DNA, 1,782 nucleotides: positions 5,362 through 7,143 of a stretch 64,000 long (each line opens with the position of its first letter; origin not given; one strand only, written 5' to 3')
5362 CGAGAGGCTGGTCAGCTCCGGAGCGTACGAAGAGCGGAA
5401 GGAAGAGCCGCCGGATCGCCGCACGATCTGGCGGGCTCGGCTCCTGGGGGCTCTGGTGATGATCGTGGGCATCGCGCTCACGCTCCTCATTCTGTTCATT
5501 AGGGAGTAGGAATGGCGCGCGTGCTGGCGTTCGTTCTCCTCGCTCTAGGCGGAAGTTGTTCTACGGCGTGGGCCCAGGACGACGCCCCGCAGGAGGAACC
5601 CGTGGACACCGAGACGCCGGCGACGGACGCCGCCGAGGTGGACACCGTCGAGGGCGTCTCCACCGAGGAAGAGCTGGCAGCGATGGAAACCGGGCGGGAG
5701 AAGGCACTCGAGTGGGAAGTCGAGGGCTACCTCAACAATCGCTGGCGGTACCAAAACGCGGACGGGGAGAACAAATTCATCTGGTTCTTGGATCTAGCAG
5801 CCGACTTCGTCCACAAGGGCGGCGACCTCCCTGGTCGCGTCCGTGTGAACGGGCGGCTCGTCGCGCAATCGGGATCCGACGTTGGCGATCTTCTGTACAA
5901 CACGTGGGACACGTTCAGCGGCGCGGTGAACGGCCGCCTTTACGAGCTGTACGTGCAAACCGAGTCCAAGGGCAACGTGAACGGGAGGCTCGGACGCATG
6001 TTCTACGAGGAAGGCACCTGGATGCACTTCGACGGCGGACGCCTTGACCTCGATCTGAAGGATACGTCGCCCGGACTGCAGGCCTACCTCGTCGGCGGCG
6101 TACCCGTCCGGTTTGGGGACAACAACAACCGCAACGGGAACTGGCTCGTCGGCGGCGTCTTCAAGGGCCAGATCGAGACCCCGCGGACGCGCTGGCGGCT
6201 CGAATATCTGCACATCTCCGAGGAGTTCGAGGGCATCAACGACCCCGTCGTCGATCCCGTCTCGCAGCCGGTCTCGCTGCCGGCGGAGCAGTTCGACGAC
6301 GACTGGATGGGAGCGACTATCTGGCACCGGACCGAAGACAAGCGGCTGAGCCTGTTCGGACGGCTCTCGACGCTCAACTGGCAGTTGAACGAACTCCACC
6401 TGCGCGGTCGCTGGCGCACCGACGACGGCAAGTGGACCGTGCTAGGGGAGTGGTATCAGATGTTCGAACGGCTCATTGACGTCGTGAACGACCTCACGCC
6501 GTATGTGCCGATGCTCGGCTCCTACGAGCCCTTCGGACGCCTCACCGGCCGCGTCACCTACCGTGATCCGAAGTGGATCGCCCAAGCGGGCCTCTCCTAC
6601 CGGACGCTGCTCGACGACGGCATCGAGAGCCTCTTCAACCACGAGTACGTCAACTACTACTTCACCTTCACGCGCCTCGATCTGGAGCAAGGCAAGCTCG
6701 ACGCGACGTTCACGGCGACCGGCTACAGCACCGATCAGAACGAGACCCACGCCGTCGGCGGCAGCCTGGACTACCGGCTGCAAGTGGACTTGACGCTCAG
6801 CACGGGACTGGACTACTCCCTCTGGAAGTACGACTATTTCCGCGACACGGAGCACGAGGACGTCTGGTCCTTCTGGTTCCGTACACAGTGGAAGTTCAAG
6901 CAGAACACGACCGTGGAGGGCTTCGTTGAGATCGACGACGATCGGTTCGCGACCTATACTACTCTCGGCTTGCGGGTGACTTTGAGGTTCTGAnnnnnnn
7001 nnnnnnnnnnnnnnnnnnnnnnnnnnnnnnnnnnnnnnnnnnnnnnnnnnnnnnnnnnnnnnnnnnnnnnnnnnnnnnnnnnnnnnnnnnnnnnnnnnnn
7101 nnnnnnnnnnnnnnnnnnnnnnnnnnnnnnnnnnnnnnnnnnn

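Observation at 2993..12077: Six-gene operon with 48 heme-binding motifs: a complete inner-membrane-to-surface porin-cytochrome conduit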

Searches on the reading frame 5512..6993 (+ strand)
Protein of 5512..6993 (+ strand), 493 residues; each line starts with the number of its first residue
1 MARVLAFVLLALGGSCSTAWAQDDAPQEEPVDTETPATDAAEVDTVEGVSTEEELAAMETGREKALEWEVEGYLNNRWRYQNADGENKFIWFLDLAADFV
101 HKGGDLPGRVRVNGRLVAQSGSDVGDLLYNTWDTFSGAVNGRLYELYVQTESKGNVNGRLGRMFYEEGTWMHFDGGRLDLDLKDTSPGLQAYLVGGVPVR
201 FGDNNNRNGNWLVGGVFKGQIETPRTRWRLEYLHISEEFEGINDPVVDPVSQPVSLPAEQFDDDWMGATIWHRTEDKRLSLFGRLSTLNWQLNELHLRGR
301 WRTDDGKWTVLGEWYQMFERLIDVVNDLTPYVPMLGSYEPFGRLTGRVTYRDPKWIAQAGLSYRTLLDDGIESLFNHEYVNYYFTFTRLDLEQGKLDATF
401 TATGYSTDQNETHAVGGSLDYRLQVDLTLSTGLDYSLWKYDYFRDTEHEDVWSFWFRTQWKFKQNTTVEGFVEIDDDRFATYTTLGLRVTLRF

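Call 4: search_protein_families(library=pfam, proteins=[window:5512-6993:+], max_evalue=0.1)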
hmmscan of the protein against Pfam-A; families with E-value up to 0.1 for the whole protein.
window:5512-6993:+ (493 aa): 0 families

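Call 5: search_protein_families(library=ncbifam, proteins=[window:5512-6993:+], max_evalue=0.1)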
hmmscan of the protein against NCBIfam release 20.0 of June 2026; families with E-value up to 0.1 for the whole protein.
window:5512-6993:+ (493 aa): 0 families

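Call 7: find_homologous_proteins(query=window:5512-6993:+)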
Query window:5512-6993:+ (493 aa): 35 proteins with E <= 0.001 among 8000 candidates.
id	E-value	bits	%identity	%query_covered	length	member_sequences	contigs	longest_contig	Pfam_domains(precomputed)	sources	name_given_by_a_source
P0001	0.0e+0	1153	100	100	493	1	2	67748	-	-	-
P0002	9.5e-210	716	62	100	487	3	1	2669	-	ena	-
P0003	6.1e-153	529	56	93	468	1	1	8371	-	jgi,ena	-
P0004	2.0e-128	448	48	98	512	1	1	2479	-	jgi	jgi:hypothetical protein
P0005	1.3e-127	445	49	90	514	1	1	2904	-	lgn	-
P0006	1.3e-125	438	44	100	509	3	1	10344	-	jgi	-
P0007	7.4e-123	429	45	100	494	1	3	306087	-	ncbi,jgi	ncbi:MAG: hypothetical protein ACYTEZ_02595 [Planctomycetota bacterium]|jgi:hypothetical protein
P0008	8.3e-122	426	46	90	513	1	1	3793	-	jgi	-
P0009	2.8e-120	421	46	100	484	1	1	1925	-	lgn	-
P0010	2.2e-119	418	48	89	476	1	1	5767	-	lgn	-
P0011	2.1e-118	415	45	92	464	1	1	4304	-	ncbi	ncbi:MAG: hypothetical protein ACYS6Z_12010 [Planctomycetota bacterium]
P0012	2.8e-116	408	43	99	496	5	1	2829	-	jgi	-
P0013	1.7e-115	405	48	87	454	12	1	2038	-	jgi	jgi:hypothetical protein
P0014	1.7e-115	405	48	87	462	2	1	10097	-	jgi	jgi:hypothetical protein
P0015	1.6e-114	402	44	97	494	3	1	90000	-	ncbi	ncbi:MAG: hypothetical protein ACYTHK_09980 [Planctomycetota bacterium]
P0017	3.7e-113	397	43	100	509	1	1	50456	-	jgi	-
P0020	1.6e-109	385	42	94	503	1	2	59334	-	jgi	jgi:hypothetical protein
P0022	1.4e-108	382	42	100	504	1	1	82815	-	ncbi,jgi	ncbi:MAG: hypothetical protein ACYTGZ_06980 [Planctomycetota bacterium]|jgi:hypothetical protein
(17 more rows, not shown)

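Call 9: find_encoding_contigs(protein=P0007, flank=10000, max_places=2)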
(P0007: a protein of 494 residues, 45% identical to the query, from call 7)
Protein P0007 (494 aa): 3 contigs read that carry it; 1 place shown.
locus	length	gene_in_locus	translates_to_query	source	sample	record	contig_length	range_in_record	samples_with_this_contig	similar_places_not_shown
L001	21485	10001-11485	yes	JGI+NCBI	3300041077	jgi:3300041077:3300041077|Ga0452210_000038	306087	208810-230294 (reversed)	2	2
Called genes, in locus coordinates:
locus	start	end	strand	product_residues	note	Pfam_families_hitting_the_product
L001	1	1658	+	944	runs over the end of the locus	PF09699:Paired_CXXCH_1 (faint), PF14537:Cytochrom_c3_2 (faint), PF14522:Cytochrome_C7 (faint), PF01292:Ni_hydr_CYTB (weak)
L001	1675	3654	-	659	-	PF03264:Cytochrom_NNT, PF02085:Cytochrom_CIII (faint), PF14522:Cytochrome_C7 (faint), PF14537:Cytochrom_c3_2 (faint), PF22113:Mtrc-MtrF_II-IV_dom (faint)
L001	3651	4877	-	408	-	PF09699:Paired_CXXCH_1 (faint), PF14522:Cytochrome_C7 (faint)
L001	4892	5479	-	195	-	-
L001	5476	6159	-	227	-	PF01292:Ni_hydr_CYTB (faint), PF00033:Cytochrome_B, PF14358:DUF4405 (weak), PF13631:Cytochrom_B_N_2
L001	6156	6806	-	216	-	PF00355:Rieske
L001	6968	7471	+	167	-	PF22113:Mtrc-MtrF_II-IV_dom (faint), PF13435:Cytochrome_C554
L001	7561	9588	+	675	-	PF09699:Paired_CXXCH_1 (faint), PF14522:Cytochrome_C7 (faint), PF14537:Cytochrom_c3_2 (faint), PF01292:Ni_hydr_CYTB (weak)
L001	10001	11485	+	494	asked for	-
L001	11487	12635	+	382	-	PF02085:Cytochrom_CIII (faint), PF14522:Cytochrome_C7 (faint), PF22113:Mtrc-MtrF_II-IV_dom (faint), PF14537:Cytochrom_c3_2 (faint)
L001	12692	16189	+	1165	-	PF13435:Cytochrome_C554 (faint), PF14522:Cytochrome_C7 (faint), PF02335:Cytochrom_C552 (weak), PF09699:Paired_CXXCH_1, PF22113:Mtrc-MtrF_II-IV_dom (weak), PF09699:Paired_CXXCH_1 (weak), PF14537:Cytochrom_c3_2 (weak), PF22352:K319L-like_PKD, +1 more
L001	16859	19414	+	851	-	PF09699:Paired_CXXCH_1 (faint), PF14522:Cytochrome_C7 (faint), PF22113:Mtrc-MtrF_II-IV_dom (faint)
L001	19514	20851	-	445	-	PF13435:Cytochrome_C554 (weak)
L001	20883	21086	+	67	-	-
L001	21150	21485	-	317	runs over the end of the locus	PF00291:PALP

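Call 11: find_related_loci(query=A1, collection=genome_contigs, flank=10000)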
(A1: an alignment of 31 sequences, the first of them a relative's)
Query A1 (493 aa) in genome_contigs; peptide patterns used: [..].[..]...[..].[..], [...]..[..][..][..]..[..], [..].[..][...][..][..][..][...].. (x = any residue, [..] = any of these).
316 stretches matched a pattern; 3 encode a relative of the query (tblastn E <= 1e-3); 3 distinct loci.
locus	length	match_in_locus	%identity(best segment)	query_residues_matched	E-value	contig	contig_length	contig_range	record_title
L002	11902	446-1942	41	4-493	1e-113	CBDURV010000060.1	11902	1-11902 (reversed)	MAG TPA_asm: uncultured bacterium isolate SRR22302373_concoct_129 genome assembly, contig: ERZ25073596.2172, whole genom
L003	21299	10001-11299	46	62-493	2e-113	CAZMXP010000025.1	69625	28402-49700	MAG TPA_asm: uncultured Planctomycetaceae bacterium isolate SRP287453_co1_191 genome assembly, contig: NODE_552_length_6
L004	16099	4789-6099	41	62-493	1e-97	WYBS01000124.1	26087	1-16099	MAG: Planctomycetaceae bacterium isolate PLA2 k127_189591, whole genome shotgun sequence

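Call 16: predict_structure(alignment_id=A1)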
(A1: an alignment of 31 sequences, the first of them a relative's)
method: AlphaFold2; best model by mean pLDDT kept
length: 493 residues; sequences in the alignment: 31
mean_pLDDT: 78.9   pTM: 0.73
mean pLDDT of the five models: 78.9, 78.0, 77.8, 77.5, 76.5
residues with pLDDT >= 90: 247; 70-90: 113; 50-70: 53; < 50: 80
segments of 3 or more residues with pLDDT < 50: 10-63, 131-134, 323-337, 442-444
pLDDT, mean of each block of 10 residues (from residue 1): 52 29 25 27 27 39 68 96 89 95 87 91 63 59 91 87 81 92 90 91 69 95 91 87 77 75 91 97 93 93 98 88 40 45 95 98 81 68 97 96 89 95 96 89 58 97 97 92 97 96
secondary structure, 60 per line:
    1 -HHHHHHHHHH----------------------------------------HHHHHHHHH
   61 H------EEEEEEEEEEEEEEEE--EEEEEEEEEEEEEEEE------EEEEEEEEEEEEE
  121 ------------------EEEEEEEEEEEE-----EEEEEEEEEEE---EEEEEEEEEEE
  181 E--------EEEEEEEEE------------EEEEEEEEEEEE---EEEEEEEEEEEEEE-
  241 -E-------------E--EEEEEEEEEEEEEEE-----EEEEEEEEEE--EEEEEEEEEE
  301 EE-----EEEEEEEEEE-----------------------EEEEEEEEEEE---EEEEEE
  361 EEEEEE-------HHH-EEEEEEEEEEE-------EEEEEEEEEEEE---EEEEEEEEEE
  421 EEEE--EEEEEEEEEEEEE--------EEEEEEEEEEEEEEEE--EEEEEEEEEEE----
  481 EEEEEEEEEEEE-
elements in order: H2-11 H52-61 E68-83 E86-101 E108-120 E139-150 E156-166 E170-181 E190-198 E211-222 E226-239 E259-273 E279-288 E291-302 E308-317 E341-351 E355-366 E378-388 E396-407 E411-424 E427-439 E448-463 E466-476 E481-492

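Call 20: fold_search(model_id=the predicted structure, library=pdb)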
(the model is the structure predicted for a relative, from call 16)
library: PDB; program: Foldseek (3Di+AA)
matches with E <= 10: 821; with E <= 0.001: 298
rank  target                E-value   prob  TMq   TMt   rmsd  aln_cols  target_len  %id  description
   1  5ldv                  6.3e-11  1.00  0.35  0.41  13.2       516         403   10  Crystal Structures of MOMP from Campylobacter jejuni (released 2016-10-26)
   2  5ldt_A                1.2e-10  1.00  0.36  0.42  11.8       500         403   11  Crystal Structures of MOMP from Campylobacter jejuni (released 2016-10-26)
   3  4ft6                  8.7e-09  1.00  0.38  0.46  10.0       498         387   11  Crystal Structure of Pseudomonas aeruginosa OccK9 (OpdG) (released 2013-07-24)
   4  3jty_C                1.3e-08  1.00  0.41  0.50   8.5       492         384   11  Crystal structure of a BenF-like porin from Pseudomonas fluorescens Pf-5 (released 2009-10-20)
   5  8byt_A                1.3e-08  1.00  0.31  0.44  12.0       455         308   12  Outer membrane attachment porin OmpM1 from Veillonella parvula, C3 symmetry (released 2023-11-08)
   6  7vu2                  1.7e-08  1.00  0.38  0.41  12.2       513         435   10  Chitoporin from Serratia marcescens (released 2022-11-09)
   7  3jty_A                2.1e-08  1.00  0.39  0.47  13.0       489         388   11  Crystal structure of a BenF-like porin from Pseudomonas fluorescens Pf-5 (released 2009-10-20)
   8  8bys_B                2.2e-08  1.00  0.32  0.44   9.9       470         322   13  Outer membrane attachment porin OmpM1 from Veillonella parvula, native (released 2023-11-08)
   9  2qtk_B                2.4e-08  1.00  0.38  0.47  11.5       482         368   10  Crystal Structure of the outer membrane protein opdK from Pseudomonas aeruginosa (released 2008-06-24)
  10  2y2x_B                2.6e-08  1.00  0.36  0.45  11.9       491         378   10  Crystal Structure of Pseudomonas Aeruginosa OpdK with Vanillate (released 2011-12-28)
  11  3szd_B                2.8e-08  1.00  0.37  0.47  13.2       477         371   11  Crystal structure of Pseudomonas aeruginosa OccK2 (OpdF) (released 2012-02-08)
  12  4frt_B                3.2e-08  1.00  0.38  0.46  11.6       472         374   10  Crystal Structure of Pseudomonas aeruginosa OccK7 (OpdD) (released 2013-07-24)
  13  2y0l                  4.3e-08  1.00  0.35  0.44  11.4       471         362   11  Crystal Structure of Pseudomonas Aeruginosa OpdO (released 2011-12-21)
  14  3szd_A                4.5e-08  1.00  0.36  0.46  12.8       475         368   12  Crystal structure of Pseudomonas aeruginosa OccK2 (OpdF) (released 2012-02-08)
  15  5dl8_A                4.7e-08  1.00  0.39  0.47  11.3       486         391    9  Crystal structure of Acinetobacter baumannii OccAB4 (released 2016-02-03)
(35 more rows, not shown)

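Call 28: find_encoding_contigs(protein=P0015, flank=10000, max_places=1)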
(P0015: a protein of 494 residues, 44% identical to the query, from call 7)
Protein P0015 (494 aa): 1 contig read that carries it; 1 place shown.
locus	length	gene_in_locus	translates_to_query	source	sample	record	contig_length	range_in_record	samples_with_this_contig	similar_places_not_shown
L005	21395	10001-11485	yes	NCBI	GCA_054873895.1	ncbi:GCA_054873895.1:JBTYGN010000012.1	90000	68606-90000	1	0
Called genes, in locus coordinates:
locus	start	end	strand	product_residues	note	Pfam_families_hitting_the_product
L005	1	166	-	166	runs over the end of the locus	-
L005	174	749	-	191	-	-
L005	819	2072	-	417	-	-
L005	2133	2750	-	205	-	PF01370:Epimerase (weak), PF00106:adh_short, PF13561:adh_short_C2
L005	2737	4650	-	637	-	PF01578:Cytochrom_C_asm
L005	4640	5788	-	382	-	PF05140:ResB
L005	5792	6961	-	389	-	-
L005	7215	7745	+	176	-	PF13435:Cytochrome_C554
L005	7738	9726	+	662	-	PF09699:Paired_CXXCH_1 (faint), PF14522:Cytochrome_C7 (faint), PF14537:Cytochrom_c3_2 (faint), PF22113:Mtrc-MtrF_II-IV_dom (faint)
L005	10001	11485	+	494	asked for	-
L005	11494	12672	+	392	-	PF02085:Cytochrom_CIII (faint), PF22113:Mtrc-MtrF_II-IV_dom (faint), PF14537:Cytochrom_c3_2 (weak), PF14522:Cytochrome_C7 (weak)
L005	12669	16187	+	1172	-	PF14522:Cytochrome_C7 (faint), PF14537:Cytochrom_c3_2 (faint), PF02335:Cytochrom_C552 (weak), PF09699:Paired_CXXCH_1, PF18911:PKD_4 (faint), PF22113:Mtrc-MtrF_II-IV_dom, PF09699:Paired_CXXCH_1 (weak), PF22352:K319L-like_PKD (weak)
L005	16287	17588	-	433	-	PF22113:Mtrc-MtrF_II-IV_dom (faint), PF13435:Cytochrome_C554 (weak)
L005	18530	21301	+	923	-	PF14522:Cytochrome_C7 (faint), PF02085:Cytochrom_CIII (faint), PF09699:Paired_CXXCH_1 (faint), PF14537:Cytochrom_c3_2 (faint), PF22113:Mtrc-MtrF_II-IV_dom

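Call 29: find_encoding_contigs(protein=P0022, flank=10000, max_places=1)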
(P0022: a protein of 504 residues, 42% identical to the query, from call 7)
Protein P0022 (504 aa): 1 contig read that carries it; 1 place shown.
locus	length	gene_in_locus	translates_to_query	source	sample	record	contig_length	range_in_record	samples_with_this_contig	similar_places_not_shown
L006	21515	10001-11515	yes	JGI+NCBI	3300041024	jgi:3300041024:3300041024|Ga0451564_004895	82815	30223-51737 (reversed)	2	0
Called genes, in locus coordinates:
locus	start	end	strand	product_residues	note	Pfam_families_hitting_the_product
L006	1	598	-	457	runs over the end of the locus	PF00072:Response_reg, PF00158:Sigma54_activat, PF14532:Sigma54_activ_2, PF07728:AAA_5 (weak), PF25601:AAA_lid_14, PF02954:HTH_8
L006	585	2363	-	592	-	PF00672:HAMP, PF08448:PAS_4, PF00512:HisKA, PF13581:HATPase_c_2 (faint), PF02518:HATPase_c, PF10090:HPTransfase (faint)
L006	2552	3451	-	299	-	-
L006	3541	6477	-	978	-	PF02085:Cytochrom_CIII (faint), PF09699:Paired_CXXCH_1 (faint), PF14522:Cytochrome_C7 (faint), PF14537:Cytochrom_c3_2 (faint), PF22113:Mtrc-MtrF_II-IV_dom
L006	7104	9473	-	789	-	PF02368:Big_2 (weak), PF26918:Ig_Eae (faint), PF02085:Cytochrom_CIII (faint), PF22113:Mtrc-MtrF_II-IV_dom (faint), PF09699:Paired_CXXCH_1 (faint), PF14537:Cytochrom_c3_2 (faint), PF14522:Cytochrome_C7 (weak)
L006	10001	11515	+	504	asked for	-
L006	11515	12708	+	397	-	PF02085:Cytochrom_CIII (faint), PF22113:Mtrc-MtrF_II-IV_dom (faint), PF14537:Cytochrom_c3_2 (weak), PF14522:Cytochrome_C7 (weak)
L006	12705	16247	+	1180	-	PF14522:Cytochrome_C7 (faint), PF14537:Cytochrom_c3_2 (faint), PF02335:Cytochrom_C552 (weak), PF09699:Paired_CXXCH_1, PF22352:K319L-like_PKD (weak)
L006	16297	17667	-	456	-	PF22113:Mtrc-MtrF_II-IV_dom (faint), PF13435:Cytochrome_C554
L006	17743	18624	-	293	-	PF00034:Cytochrom_C, PF13442:Cytochrome_CBB3, PF00034:Cytochrom_C (weak), PF13442:Cytochrome_CBB3 (weak)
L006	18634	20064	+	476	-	-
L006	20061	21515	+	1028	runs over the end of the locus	PF00873:ACR_tran, PF02355:SecD_SecF_C (faint)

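Call 30: find_encoding_contigs(protein=P0020, flank=10000, max_places=1)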
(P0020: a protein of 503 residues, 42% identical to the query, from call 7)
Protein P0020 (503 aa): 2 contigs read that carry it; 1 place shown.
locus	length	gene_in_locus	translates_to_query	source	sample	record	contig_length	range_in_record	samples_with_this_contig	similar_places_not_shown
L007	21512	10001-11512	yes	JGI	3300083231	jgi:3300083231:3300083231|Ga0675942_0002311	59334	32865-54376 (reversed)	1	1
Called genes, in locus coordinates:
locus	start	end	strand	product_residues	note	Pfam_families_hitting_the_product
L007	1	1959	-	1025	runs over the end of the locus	PF00873:ACR_tran, PF03176:MMPL (weak)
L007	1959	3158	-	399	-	PF25973:BSH_CzcB (faint), PF25989:YknX_C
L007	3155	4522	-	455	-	PF02321:OEP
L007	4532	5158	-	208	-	PF00440:TetR_N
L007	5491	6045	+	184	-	PF00571:CBS (faint)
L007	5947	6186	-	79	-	-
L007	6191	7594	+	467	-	PF00939:Na_sulph_symp, PF03600:CitMHS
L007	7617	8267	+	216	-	-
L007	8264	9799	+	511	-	PF01564:Spermine_synth, PF08241:Methyltransf_11, PF08242:Methyltransf_12 (weak), PF13649:Methyltransf_25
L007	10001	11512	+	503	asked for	-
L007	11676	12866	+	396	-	PF02085:Cytochrom_CIII (faint), PF14522:Cytochrome_C7 (faint), PF22113:Mtrc-MtrF_II-IV_dom (faint), PF14537:Cytochrom_c3_2 (faint)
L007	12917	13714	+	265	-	-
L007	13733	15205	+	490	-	PF14522:Cytochrome_C7 (faint), PF14537:Cytochrom_c3_2 (faint), PF22113:Mtrc-MtrF_II-IV_dom (weak)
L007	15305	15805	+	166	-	PF09699:Paired_CXXCH_1 (faint), PF14522:Cytochrome_C7 (faint), PF22113:Mtrc-MtrF_II-IV_dom (faint), PF13435:Cytochrome_C554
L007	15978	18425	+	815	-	PF02085:Cytochrom_CIII (faint), PF09699:Paired_CXXCH_1 (faint), PF14537:Cytochrom_c3_2 (faint), PF14522:Cytochrome_C7 (weak), PF03264:Cytochrom_NNT (weak), PF01292:Ni_hydr_CYTB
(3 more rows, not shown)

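Call 31: find_encoding_contigs(protein=P0017, flank=10000, max_places=1)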
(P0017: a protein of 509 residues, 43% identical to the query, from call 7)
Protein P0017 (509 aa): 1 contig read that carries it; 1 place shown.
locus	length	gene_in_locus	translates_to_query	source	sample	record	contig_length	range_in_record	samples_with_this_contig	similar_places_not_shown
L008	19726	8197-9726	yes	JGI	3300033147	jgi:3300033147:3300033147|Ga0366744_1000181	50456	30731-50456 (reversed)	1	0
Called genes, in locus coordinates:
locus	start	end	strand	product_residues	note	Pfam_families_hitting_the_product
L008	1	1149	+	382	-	?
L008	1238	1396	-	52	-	-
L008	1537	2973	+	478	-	-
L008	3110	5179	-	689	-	PF00724:Oxidored_FMN, PF00070:Pyr_redox (weak), PF00890:FAD_binding_2 (weak), PF01134:GIDA (weak), PF01266:DAO (weak), PF07992:Pyr_redox_2, PF12831:FAD_oxidored, PF13450:NAD_binding_8, +3 more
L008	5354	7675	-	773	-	PF02368:Big_2 (weak), PF02085:Cytochrom_CIII (faint), PF14537:Cytochrom_c3_2 (faint), PF22113:Mtrc-MtrF_II-IV_dom (faint), PF14522:Cytochrome_C7 (faint)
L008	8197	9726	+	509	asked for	-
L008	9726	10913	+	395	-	PF02085:Cytochrom_CIII (faint), PF14522:Cytochrome_C7 (faint), PF22113:Mtrc-MtrF_II-IV_dom (faint), PF14537:Cytochrom_c3_2 (weak)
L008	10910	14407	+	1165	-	PF14537:Cytochrom_c3_2 (faint), PF14522:Cytochrome_C7 (faint), PF09699:Paired_CXXCH_1, PF18911:PKD_4 (faint), PF22113:Mtrc-MtrF_II-IV_dom (weak), PF09699:Paired_CXXCH_1 (weak), PF22352:K319L-like_PKD (weak)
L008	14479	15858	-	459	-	PF22113:Mtrc-MtrF_II-IV_dom (faint), PF14522:Cytochrome_C7 (faint), PF13435:Cytochrome_C554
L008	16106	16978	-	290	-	PF00034:Cytochrom_C (weak), PF13442:Cytochrome_CBB3, PF00034:Cytochrom_C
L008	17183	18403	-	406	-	PF03916:NrfD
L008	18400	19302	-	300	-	PF10518:TAT_signal (faint), PF13534:Fer4_17 (faint), PF13187:Fer4_9 (faint), PF12838:Fer4_7 (weak), PF13247:Fer4_11, PF12797:Fer4_2 (weak), PF00037:Fer4 (weak), PF13247:Fer4_11, +1 more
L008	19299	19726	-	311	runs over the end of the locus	PF14522:Cytochrome_C7 (faint), PF14537:Cytochrom_c3_2 (faint), PF02085:Cytochrom_CIII (faint), PF09699:Paired_CXXCH_1 (faint), PF22113:Mtrc-MtrF_II-IV_dom (faint)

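Call 41: find_homologous_proteins(query=A1, max_evalue=0.001)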
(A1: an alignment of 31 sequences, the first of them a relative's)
Query A1 (31 sequences) (493 aa, profile of the alignment): 33 proteins with E <= 0.001 among 8000 candidates.
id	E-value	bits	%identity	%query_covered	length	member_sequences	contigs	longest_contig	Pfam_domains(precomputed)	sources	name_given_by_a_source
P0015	4.9e-226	769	44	97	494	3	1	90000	-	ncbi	ncbi:MAG: hypothetical protein ACYTHK_09980 [Planctomycetota bacterium]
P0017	2.3e-223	761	43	100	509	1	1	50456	-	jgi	-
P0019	2.7e-223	760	42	92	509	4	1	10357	-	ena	-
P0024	3.1e-223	760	41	96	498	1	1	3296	-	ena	-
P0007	2.9e-222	757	45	100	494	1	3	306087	-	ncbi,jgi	ncbi:MAG: hypothetical protein ACYTEZ_02595 [Planctomycetota bacterium]|jgi:hypothetical protein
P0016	8.8e-222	755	43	96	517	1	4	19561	-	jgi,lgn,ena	-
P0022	1.4e-221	755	42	100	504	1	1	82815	-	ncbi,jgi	ncbi:MAG: hypothetical protein ACYTGZ_06980 [Planctomycetota bacterium]|jgi:hypothetical protein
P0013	4.6e-220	750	48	87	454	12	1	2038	-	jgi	jgi:hypothetical protein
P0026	5.0e-220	750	41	100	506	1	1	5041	-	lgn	-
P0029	7.5e-220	749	40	96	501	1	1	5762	-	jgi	-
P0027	3.9e-219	747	42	96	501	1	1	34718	-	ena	-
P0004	8.1e-219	746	48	98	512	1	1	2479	-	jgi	jgi:hypothetical protein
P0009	7.0e-210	716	46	100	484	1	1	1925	-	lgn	-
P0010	1.4e-209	715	48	89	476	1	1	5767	-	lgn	-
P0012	3.8e-208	710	43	99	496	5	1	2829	-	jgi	-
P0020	2.2e-189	648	42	94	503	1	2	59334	-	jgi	jgi:hypothetical protein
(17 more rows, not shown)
